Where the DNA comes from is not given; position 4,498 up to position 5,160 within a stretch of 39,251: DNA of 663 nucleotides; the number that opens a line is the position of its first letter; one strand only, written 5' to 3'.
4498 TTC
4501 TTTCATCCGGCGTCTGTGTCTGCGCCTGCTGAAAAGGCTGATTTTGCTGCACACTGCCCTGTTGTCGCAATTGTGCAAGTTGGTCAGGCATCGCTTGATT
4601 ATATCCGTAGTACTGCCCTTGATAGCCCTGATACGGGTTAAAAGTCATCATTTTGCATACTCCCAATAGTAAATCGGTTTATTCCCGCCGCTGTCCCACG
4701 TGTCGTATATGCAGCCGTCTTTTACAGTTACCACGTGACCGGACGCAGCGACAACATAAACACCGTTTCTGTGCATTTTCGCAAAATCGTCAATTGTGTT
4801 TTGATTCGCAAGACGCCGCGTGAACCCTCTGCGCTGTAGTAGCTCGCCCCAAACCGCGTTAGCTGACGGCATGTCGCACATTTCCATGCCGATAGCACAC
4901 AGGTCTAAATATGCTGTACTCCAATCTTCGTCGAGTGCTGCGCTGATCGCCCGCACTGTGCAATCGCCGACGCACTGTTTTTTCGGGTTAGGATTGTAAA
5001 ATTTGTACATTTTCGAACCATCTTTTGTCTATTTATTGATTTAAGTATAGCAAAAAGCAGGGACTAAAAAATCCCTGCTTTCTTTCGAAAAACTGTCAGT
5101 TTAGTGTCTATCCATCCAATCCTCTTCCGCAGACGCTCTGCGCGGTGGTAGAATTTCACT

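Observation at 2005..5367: Post-lysis cassette: papain-fold Cys-His-Asp enzyme plus three Gln/Asn-rich proteins, a C1q/BclA-like protein and a sigma region-4-like regulator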

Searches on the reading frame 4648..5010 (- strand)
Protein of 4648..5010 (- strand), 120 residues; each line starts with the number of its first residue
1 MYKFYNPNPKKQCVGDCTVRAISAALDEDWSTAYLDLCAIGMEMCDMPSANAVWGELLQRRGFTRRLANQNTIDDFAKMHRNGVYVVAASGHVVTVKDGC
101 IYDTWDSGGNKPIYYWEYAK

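Call 3: search_protein_families(library=pfam, proteins=[window:4648-5010:-], max_evalue=0.1)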
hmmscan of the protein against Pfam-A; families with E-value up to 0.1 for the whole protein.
window:4648-5010:- (120 aa): 0 families

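Call 4: search_protein_families(library=phrogs, proteins=[window:4648-5010:-], max_evalue=0.01)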
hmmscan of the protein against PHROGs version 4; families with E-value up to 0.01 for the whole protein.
window:4648-5010:- (120 aa): 2 families
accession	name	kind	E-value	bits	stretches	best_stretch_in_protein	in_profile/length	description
phrog_3754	-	unknown function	3.2e-29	103.1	1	1-118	7-143/145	-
phrog_15863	-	unknown function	2.2e-10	41.3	1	2-108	3-110/312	-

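Call 8: search_dna_similar(query=window:4648-5010:-, collection=phages, mode=protein, max_rows=30)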
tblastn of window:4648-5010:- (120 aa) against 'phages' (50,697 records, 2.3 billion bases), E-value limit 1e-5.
Records with a match: 52; places in all: 52; records where one place covers at least 80% of the query: 52.
Best place of each record, by identity: <60% 52.
By first word of the organism name: Bacillus 23; Prevotella 15; Bacteriophage 8; Dulem 2; Geobacillus 2; Butyrivibrio 1; bajarodcaudo 1.
By host as written in the record: Prevotella sp. 15; Bacillus anthracis Sterne 10; - 9; Bacillus anthracis 5; Bacillus cereus 4; Geobacillus kaustophilus ATCC 8005 2; Bacillus cereus VKM B-370 2; Propithecus coquereli 1; and 4 more.
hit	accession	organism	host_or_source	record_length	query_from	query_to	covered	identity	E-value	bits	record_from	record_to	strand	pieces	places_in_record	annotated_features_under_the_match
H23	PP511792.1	Dulem virus 33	Propithecus coquereli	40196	5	117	94%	54.2%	3e-34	129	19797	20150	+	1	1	hypothetical protein (x2)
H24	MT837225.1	Bacteriophage sp.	human fecal samples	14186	1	116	97%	50.8%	4e-35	132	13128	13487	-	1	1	record has no annotation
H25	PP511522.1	Dulem virus 35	Varecia variegata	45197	2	116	96%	49.2%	8e-30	117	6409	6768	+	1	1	hypothetical protein (x2)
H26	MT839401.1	Bacteriophage sp.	human fecal samples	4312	2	117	97%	46.7%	2e-29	115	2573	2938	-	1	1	record has no annotation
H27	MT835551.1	Bacteriophage sp.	human fecal samples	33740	2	117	97%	46.3%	1e-29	116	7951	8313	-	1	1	record has no annotation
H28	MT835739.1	Bacteriophage sp.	human fecal samples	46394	2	117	97%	45.9%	3e-29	115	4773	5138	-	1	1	record has no annotation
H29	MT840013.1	Bacteriophage sp.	human fecal samples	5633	2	117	97%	45.9%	6e-29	114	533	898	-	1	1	record has no annotation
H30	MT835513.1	Bacteriophage sp.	human fecal samples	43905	1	116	97%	45.5%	3e-28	112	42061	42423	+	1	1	record has no annotation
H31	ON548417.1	Bacillus phage vB_BanS-Thrax1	Bacillus anthracis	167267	3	117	96%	42.6%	3e-24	101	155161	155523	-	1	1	hypothetical protein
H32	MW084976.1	Bacillus phage Kirov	Bacillus cereus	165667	3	117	96%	41.8%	1e-23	99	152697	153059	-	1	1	putative peptidase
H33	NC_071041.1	Bacillus phage Kirov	Bacillus cereus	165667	3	117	96%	41.8%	1e-23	99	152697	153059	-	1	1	putative peptidase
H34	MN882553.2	Butyrivibrio virus Ceridwen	Butyrivibrio fibrisolvens DSM 3071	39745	1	117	98%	40.2%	8e-21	92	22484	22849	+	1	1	hypothetical protein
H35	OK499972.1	Bacillus phage vB_BanS_Chewbecca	Bacillus anthracis Sterne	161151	3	117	96%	39.7%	5e-26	106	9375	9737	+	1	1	hypothetical protein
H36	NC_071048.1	Bacillus phage vB_BanS_Chewbecca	Bacillus anthracis Sterne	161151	3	117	96%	39.7%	5e-26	106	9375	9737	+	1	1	hypothetical protein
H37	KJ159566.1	Geobacillus phage GBK2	Geobacillus kaustophilus ATCC 8005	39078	3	117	96%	39.7%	7e-24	100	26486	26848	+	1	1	hypothetical protein (x2)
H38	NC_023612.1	Geobacillus phage GBK2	Geobacillus kaustophilus ATCC 8005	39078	3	117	96%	39.7%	7e-24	100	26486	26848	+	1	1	hypothetical protein (x2)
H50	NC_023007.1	Bacillus phage vB_BanS-Tsamsa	Bacillus anthracis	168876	3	116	95%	36.7%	2e-22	96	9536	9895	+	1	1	hypothetical protein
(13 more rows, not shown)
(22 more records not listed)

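Call 9: get_annotated_region(hit=H23, flank=6000)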
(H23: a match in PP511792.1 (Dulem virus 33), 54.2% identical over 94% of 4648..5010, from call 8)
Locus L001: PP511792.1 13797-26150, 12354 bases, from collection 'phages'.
description: Dulem virus 33 isolate Duke_28FS_2, complete genome.
organism: Dulem virus 33 (NCBI taxid 3145751)
taxonomy: Viruses; Duplodnaviria; Heunggongvirae; Uroviricota; Caudoviricetes
host: Propithecus coquereli; source: feces; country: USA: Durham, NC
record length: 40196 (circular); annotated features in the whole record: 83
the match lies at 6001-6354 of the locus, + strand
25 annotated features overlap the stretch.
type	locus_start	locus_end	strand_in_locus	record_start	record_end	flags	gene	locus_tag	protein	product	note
CDS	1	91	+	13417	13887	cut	-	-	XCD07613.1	hypothetical protein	-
CDS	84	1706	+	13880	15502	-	-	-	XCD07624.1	hypothetical protein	-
CDS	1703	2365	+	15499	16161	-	-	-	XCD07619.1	hypothetical protein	-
CDS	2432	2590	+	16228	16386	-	-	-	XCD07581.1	hypothetical protein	-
CDS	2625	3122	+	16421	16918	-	-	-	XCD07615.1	hypothetical protein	-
CDS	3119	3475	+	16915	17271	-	-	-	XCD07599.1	hypothetical protein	-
CDS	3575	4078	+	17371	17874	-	-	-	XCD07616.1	hypothetical protein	-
CDS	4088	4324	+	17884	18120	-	-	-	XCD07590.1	hypothetical protein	-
CDS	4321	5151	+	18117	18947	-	-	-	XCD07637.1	PGrP protein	-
CDS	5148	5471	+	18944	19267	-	-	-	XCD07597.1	hypothetical protein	-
CDS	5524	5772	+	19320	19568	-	-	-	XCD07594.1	hypothetical protein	-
CDS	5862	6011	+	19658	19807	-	-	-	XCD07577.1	hypothetical protein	-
CDS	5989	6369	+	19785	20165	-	-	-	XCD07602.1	hypothetical protein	-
CDS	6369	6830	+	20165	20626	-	-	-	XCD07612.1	hypothetical protein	-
CDS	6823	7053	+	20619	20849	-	-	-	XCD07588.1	hypothetical protein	-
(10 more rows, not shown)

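Call 10: get_annotated_region(hit=H25, flank=6500)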
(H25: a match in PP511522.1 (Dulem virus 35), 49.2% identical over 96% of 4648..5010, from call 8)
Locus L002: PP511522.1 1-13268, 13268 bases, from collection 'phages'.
description: Dulem virus 35 isolate Duke_24FS_4, complete genome.
organism: Dulem virus 35 (NCBI taxid 3145753)
taxonomy: Viruses; Duplodnaviria; Heunggongvirae; Uroviricota; Caudoviricetes
host: Varecia variegata; source: feces; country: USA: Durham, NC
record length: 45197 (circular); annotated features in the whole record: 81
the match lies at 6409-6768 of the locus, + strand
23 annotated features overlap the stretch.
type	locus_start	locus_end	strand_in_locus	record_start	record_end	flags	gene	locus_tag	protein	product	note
CDS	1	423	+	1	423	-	-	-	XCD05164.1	terminase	-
CDS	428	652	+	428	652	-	-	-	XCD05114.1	hypothetical protein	-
CDS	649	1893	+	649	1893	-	-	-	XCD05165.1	terminase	-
CDS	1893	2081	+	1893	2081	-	-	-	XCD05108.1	hypothetical protein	-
CDS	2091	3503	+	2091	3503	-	-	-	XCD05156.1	portal protein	-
CDS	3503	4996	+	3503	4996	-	-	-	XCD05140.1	hypothetical protein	-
CDS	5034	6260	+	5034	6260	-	-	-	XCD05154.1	minor capsid protein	-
CDS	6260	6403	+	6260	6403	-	-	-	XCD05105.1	hypothetical protein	-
CDS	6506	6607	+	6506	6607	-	-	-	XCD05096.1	hypothetical protein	-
CDS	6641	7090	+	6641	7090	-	-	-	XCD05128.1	hypothetical protein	-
CDS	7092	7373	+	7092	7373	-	-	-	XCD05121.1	hypothetical protein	-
CDS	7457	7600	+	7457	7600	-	-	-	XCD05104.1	hypothetical protein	-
CDS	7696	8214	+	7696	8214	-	-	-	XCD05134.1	hypothetical protein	-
CDS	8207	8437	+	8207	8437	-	-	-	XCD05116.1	hypothetical protein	-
CDS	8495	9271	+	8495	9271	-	-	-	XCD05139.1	hypothetical protein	-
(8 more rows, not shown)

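Call 11: search_solved_structures(query=window:4648-5010:-, max_evalue=10, show_alignments=2)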
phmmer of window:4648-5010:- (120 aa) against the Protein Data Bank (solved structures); distinct sequences matched with E-value up to 10: 1.
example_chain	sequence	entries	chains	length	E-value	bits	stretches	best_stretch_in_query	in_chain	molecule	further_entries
9edp_A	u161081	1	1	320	1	12.7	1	77-105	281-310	VP1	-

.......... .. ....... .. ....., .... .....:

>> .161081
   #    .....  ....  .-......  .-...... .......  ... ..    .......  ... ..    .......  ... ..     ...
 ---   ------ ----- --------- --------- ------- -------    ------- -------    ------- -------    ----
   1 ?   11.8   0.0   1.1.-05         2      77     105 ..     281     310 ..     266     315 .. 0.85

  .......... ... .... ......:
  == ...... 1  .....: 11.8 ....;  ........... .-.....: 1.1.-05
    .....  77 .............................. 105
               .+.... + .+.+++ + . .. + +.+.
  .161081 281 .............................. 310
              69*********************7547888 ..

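Call 12: search_protein_families(library=ncbifam, proteins=[window:4648-5010:-], max_evalue=0.1)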
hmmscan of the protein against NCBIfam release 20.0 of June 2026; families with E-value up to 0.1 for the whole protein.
window:4648-5010:- (120 aa): 0 families

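Call 16: get_annotated_region(hit=H34, flank=6000)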
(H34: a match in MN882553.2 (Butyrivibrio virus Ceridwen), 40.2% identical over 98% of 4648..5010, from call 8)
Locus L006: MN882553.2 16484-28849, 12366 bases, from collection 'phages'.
description: Butyrivibrio virus Ceridwen, complete genome.
organism: Butyrivibrio virus Ceridwen (NCBI taxid 2696359)
taxonomy: Viruses; Duplodnaviria; Heunggongvirae; Uroviricota; Caudoviricetes
host: Butyrivibrio fibrisolvens DSM 3071; source: -; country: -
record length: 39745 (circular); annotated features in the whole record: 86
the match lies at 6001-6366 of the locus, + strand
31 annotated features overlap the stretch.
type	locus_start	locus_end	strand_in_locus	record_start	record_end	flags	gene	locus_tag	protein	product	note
CDS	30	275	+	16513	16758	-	-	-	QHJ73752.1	hypothetical protein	Hypothetical coding region with unknown function. ORF predicted by GeneMarkS-2, Glimmer3, Phanotate-v1.1.2, ...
repeat_region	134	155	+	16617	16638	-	-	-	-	-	Score 52: 20/22 (90%25) matches%2C 0 gaps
repeat_region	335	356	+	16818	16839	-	-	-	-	-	Score 52: 20/22 (90%25) matches%2C 0 gaps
CDS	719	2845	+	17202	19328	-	-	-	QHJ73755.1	hypothetical protein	Hypothetical coding region with unknown function. ORF predicted by Phanotate-v1.1.2, Prodigal-v2.6.3.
CDS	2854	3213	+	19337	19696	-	-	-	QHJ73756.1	hypothetical protein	Hypothetical coding region with unknown function. ORF predicted by GeneMarkS-2, Glimmer3, Phanotate-v1.1.2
CDS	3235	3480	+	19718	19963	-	-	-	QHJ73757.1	hypothetical protein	Hypothetical coding region with unknown function. ORF predicted by GeneMarkS-2, Glimmer3, Phanotate-v1.1.2, ...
regulatory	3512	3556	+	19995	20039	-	-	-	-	terminator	Predicted by FindTerm v2.8.1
CDS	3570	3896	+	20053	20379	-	-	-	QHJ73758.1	hypothetical protein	Hypothetical coding region with unknown function. ORF predicted by Phanotate-v1.1.2, Prodigal-v2.6.3. Alternative ORF ...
CDS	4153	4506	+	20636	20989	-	-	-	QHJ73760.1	hypothetical protein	Hypothetical coding region with unknown function. ORF predicted by GeneMarkS-2, Glimmer3, Phanotate-v1.1.2, ...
CDS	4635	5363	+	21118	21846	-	-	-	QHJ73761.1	hypothetical protein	Pfam endo-beta-N-acetylglucosaminidase domain 17-157bp (PF01832.20), putative peptidoglycan binding domain 1 184-239bp ...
regulatory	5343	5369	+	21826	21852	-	-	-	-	promoter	promoter predicted by PhagePromoter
CDS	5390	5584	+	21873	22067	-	-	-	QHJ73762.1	hypothetical protein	Hypothetical coding region with unknown function. ORF predicted by GeneMarkS-2, Glimmer3, Phanotate-v1.1.2, ...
CDS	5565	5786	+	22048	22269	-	-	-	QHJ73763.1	hypothetical protein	Hypothetical coding region with unknown function. ORF predicted by Phanotate-v1.1.2, Prodigal-v2.6.3, starting with ...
regulatory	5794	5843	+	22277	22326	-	-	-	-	terminator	Predicted by FindTerm v2.8.1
CDS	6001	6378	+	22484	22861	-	-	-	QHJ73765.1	hypothetical protein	Similar to unchracterised hypothetical protein in Geobacillus phage GBK2 (VOG5369, YP_009010506.1). ORF predicted by ...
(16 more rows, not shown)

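Call 20: search_protein_families(library=padloc, proteins=[window:4648-5010:-], max_evalue=0.1)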
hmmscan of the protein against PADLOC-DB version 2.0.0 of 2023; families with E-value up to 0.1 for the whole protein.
window:4648-5010:- (120 aa): 0 families

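Call 23: find_homologous_proteins(query=window:4648-5010:-, max_evalue=0.001)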
Query window:4648-5010:- (120 aa): 584 proteins with E <= 0.001 among 586 candidates; the best 120 are listed.
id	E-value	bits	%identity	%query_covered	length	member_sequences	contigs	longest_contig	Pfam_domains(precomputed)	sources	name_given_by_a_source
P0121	9.5e-78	276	97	100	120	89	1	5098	-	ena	-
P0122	1.3e-75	269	93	100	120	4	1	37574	-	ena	-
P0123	7.1e-62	225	79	100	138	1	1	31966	-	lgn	-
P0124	1.8e-57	211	76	98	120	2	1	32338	-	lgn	-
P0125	6.4e-48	180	66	98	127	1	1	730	-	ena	-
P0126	3.0e-39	152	52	100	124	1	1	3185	-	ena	-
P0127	1.8e-38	149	57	98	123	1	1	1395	-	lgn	-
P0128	3.4e-38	148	55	98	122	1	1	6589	-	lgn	-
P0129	3.5e-38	148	54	99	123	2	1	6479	-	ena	-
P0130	3.5e-38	148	54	100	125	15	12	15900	-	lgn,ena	-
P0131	5.1e-38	148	54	98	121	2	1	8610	-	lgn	-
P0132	6.8e-38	147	54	98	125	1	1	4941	-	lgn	-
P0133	7.4e-38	147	54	98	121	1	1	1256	-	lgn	-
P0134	8.1e-38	147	55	96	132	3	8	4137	-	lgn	-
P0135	8.5e-38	147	56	93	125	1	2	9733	-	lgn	-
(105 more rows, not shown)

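Call 25: search_solved_structures(query=A2, max_evalue=10, show_alignments=3)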
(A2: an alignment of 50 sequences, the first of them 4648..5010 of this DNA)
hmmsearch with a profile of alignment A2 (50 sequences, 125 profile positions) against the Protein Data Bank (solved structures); distinct sequences matched with E-value up to 10: 0.

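Call 36: predict_structure(alignment_id=A2)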
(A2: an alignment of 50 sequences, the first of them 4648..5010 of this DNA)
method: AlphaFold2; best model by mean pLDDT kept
length: 120 residues; sequences in the alignment: 50
mean_pLDDT: 97.1   pTM: 0.90
mean pLDDT of the five models: 97.1, 96.9, 96.6, 96.6, 96.5
residues with pLDDT >= 90: 116; 70-90: 3; 50-70: 1; < 50: 0
segments of 3 or more residues with pLDDT < 50: none
pLDDT, mean of each block of 10 residues (from residue 1): 97 94 98 99 98 98 98 98 97 97 97 93
secondary structure, 60 per line:
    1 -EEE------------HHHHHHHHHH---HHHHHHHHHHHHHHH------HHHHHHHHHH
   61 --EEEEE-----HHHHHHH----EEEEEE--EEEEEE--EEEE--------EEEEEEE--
elements in order: E2-4 H17-26 H30-44 H51-60 E63-67 H73-79 E84-89 E92-97 E100-103 E112-118

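Call 39: fold_search(model_id=the predicted structure, library=pdb)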
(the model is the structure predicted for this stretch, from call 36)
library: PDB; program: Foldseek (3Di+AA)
matches with E <= 10: 414; with E <= 0.001: 0
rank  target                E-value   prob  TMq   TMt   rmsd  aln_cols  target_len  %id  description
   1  8brf_AAA              2.4e-02  0.89  0.51  0.45   7.0       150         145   15  YopQ apo from Yersinia enterocolitica (released 2023-12-13)
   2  8brf_BBB              4.0e-02  0.80  0.47  0.43   5.0       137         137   17  YopQ apo from Yersinia enterocolitica (released 2023-12-13)
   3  6pgv_A                6.3e-02  0.84  0.44  0.36   5.2        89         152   15  Human Josephin-2 in complex with ubiquitin (released 2019-10-23)
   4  4j30_A                2.6e-01  0.44  0.38  0.31   3.9        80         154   18  Structure of the effector - immunity system Tae4 / Tai4 from Salmonella typhimurium, selenomethionine variant (released 2013-05-22)
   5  9azl_A                3.9e-01  0.23  0.42  0.11   6.4       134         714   15  Cryo-EM structure of the ABC transporter PCAT1 bound with MgADP class1 (released 2024-10-30)
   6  1y4h_A                5.8e-01  0.18  0.41  0.31   7.8       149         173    9  Wild type staphopain-staphostatin complex (released 2005-01-18)
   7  1x9y_A                6.2e-01  0.20  0.44  0.20   6.7       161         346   10  The prostaphopain B structure (released 2004-11-23)
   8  7ahm_C                7.0e-01  0.05  0.20  0.17   9.6       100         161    7  Low-resolution structure of the K+/H+ antiporter subunit KhtT in complex with c-di-AMP (released 2021-03-31)
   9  3lwc                  8.0e-01  0.08  0.20  0.23  12.7        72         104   12  Crystal structure of Structural Genomics, unknown function (YP_766765.1) from Rhizobium leguminosarum BV. viciae 3841 at (released 2010-04-07)
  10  2bpd_B                8.0e-01  0.07  0.21  0.21   8.7       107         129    9  STRUCTURE OF MURINE DECTIN-1 (released 2006-08-30)
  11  1yxj_B                8.5e-01  0.07  0.22  0.21   8.8       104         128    9  Crystal structure of human lectin-like oxidized low-density lipoprotein receptor 1 (LOX-1) at low pH (released 2005-06-14)
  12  3cck_B                8.5e-01  0.06  0.19  0.19   9.0        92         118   14  Human CD69 (released 2008-11-25)
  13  9rju_A                8.5e-01  0.03  0.15  0.04   9.3        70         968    7  W-formate dehydrogenase from Nitratidesulfovibrio vulgaris (Desulfovibrio vulgaris) - anaerobic soaked with 50 bar CO2 (released 2026-03-04)
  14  9qm1_A                9.1e-01  0.03  0.15  0.04   9.0        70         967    6  W-formate dehydrogenase U192C from Desulfovibrio vulgaris - Soaked with Dithionite (released 2025-07-16)
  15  6hv6                  9.7e-01  0.05  0.27  0.14   8.6       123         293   13  Crystal structure of PatoxP, a cysteine protease-like domain of Photorhabdus asymbiotica toxin PaTox (released 2018-12-05)
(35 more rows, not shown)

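Call 40: get_annotated_region(hit=H38, flank=5000)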
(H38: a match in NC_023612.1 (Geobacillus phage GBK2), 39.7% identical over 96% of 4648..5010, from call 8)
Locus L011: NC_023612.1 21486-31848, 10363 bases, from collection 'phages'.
description: Geobacillus phage GBK2, complete genome.
organism: Geobacillus phage GBK2 (NCBI taxid 1458842)
taxonomy: Viruses; Duplodnaviria; Heunggongvirae; Uroviricota; Caudoviricetes
host: Geobacillus kaustophilus ATCC 8005; source: -; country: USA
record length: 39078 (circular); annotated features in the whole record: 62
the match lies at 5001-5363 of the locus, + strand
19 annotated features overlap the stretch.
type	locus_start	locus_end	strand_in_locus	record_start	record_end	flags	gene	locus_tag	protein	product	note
CDS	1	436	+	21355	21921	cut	-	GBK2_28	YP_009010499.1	hypothetical protein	-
CDS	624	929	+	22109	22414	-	-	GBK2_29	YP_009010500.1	hypothetical protein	-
CDS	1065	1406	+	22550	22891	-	-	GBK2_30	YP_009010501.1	hypothetical protein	-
CDS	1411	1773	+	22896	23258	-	-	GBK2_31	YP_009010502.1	hypothetical protein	-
CDS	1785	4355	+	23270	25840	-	-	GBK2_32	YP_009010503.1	hypothetical protein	-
CDS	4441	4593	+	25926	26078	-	-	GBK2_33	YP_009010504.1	hypothetical protein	-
CDS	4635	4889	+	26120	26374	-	-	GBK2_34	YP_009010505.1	hypothetical protein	-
CDS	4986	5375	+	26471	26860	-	-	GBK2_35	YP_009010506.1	hypothetical protein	-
CDS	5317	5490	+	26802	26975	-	-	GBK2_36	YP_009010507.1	hypothetical protein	-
CDS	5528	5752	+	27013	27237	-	-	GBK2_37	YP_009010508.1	hypothetical protein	-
CDS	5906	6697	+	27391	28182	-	-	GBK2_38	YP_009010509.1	RecE-like recombination exonuclease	-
CDS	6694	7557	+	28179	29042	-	-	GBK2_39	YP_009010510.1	RecT-like ssDNA annealing protein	-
CDS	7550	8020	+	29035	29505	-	-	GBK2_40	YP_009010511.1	single strand DNA binding protein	-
CDS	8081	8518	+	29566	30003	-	-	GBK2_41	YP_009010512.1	hypothetical protein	-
CDS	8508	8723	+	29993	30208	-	-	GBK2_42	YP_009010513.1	hypothetical protein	-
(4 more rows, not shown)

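Call 41: get_annotated_region(hit=H50, flank=4000)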
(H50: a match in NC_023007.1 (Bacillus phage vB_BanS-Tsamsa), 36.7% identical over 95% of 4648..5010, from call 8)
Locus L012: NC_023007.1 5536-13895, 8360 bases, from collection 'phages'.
description: Bacillus phage vB_BanS-Tsamsa, complete genome.
organism: Bacillus phage vB_BanS-Tsamsa (NCBI taxid 1308863)
taxonomy: Viruses; Duplodnaviria; Heunggongvirae; Uroviricota; Caudoviricetes; Joanripponvirinae; Tsamsavirus; Tsamsavirus tsamsa
host: Bacillus anthracis; source: -; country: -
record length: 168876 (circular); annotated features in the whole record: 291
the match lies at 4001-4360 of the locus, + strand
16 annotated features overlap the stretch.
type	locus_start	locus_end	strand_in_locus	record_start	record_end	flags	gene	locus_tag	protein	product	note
CDS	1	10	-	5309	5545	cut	-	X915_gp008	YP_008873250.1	hypothetical protein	gp8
CDS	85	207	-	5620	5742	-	-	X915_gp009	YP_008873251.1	hypothetical protein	gp9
CDS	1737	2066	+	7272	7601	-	-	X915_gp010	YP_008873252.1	hypothetical protein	gp10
CDS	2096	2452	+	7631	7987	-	-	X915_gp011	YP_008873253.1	hypothetical protein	gp11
CDS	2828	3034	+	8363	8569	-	-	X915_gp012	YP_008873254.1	hypothetical protein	gp12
CDS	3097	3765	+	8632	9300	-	-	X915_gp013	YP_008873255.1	kinase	gp13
CDS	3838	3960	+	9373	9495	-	-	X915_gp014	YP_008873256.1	hypothetical protein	gp14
CDS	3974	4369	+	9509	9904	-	-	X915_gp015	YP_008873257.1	hypothetical protein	gp15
CDS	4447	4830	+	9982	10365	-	-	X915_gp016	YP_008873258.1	hypothetical protein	gp16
CDS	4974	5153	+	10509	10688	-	-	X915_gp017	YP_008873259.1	hypothetical protein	gp17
CDS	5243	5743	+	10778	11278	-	-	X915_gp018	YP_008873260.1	ocr-like anti-restriction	gp18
CDS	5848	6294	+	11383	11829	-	-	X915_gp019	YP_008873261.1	hypothetical protein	gp19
CDS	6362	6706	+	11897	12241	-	-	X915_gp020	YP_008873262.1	hypothetical protein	gp20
CDS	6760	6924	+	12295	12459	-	-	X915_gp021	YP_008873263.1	hypothetical protein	gp21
CDS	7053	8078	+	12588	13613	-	-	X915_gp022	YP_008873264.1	peptidase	gp22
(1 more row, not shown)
